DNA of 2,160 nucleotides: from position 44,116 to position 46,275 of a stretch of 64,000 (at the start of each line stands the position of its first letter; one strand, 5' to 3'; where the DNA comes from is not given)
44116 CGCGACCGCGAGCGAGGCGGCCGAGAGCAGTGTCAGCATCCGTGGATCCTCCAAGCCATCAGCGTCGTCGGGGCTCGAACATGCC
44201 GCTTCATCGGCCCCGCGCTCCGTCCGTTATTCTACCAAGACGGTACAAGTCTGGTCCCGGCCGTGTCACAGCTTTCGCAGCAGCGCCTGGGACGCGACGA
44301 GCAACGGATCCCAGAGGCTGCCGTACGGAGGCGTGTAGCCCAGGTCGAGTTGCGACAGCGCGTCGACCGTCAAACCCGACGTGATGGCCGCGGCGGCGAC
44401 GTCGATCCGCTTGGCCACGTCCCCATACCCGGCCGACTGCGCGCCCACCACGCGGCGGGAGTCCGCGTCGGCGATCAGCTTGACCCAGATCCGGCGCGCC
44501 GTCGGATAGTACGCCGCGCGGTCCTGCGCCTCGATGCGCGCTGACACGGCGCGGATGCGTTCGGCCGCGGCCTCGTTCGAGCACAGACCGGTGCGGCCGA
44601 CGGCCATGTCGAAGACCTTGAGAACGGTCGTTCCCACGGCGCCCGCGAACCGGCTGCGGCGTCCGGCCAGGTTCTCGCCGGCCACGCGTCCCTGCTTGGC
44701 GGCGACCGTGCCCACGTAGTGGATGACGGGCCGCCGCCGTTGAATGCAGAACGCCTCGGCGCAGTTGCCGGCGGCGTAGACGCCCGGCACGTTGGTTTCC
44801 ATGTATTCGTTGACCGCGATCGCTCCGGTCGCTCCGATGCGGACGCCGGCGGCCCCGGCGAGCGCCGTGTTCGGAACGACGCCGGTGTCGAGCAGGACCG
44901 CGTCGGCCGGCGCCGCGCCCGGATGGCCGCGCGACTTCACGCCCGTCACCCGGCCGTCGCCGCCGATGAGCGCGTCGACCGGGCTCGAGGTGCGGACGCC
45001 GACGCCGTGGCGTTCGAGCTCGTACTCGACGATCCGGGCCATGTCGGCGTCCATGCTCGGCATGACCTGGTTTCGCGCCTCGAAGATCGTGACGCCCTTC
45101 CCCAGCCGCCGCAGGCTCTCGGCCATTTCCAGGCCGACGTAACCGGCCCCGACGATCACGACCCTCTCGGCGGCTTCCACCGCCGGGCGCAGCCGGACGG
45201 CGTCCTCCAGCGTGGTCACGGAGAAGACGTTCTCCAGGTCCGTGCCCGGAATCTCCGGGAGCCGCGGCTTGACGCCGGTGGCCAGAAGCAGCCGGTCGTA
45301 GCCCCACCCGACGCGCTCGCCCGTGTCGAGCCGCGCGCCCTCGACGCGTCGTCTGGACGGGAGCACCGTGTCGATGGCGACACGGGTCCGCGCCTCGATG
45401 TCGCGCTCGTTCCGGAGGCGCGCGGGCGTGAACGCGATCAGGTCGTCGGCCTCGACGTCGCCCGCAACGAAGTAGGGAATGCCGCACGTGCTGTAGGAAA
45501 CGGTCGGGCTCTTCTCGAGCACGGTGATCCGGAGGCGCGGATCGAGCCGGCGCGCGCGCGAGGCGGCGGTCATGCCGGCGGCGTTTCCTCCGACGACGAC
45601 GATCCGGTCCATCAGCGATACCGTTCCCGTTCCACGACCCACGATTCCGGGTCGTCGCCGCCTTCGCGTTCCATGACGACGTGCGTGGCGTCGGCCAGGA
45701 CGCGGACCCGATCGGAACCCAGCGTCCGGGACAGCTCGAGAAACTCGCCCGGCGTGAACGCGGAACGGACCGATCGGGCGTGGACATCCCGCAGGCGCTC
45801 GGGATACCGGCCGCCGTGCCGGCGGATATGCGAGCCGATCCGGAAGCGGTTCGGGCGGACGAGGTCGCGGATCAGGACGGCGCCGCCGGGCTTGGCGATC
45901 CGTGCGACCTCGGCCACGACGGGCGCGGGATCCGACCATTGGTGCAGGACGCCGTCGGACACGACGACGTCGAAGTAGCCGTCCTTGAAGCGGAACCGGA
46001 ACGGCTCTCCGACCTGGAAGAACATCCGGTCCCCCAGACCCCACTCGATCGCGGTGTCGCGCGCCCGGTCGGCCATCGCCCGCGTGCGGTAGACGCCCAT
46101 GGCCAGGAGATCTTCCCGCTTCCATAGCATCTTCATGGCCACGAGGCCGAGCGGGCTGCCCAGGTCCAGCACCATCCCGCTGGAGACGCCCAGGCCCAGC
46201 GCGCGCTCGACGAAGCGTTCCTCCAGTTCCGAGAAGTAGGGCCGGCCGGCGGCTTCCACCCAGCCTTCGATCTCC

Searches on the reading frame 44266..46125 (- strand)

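Call 81: search_protein_families(library=padloc, proteins=[window:44266-46125:-], max_evalue=0.0001)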
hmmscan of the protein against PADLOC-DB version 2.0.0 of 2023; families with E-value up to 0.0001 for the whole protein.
window:44266-46125:- (619 aa): 2 families
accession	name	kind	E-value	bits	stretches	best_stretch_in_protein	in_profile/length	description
PDLC03858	LmuA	-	4.6e-06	23.4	0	306-356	41-92/827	-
PDLC01086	C3a186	-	2.4e-05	21.8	0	321-354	2-35/384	"C-3?,4? desaturase"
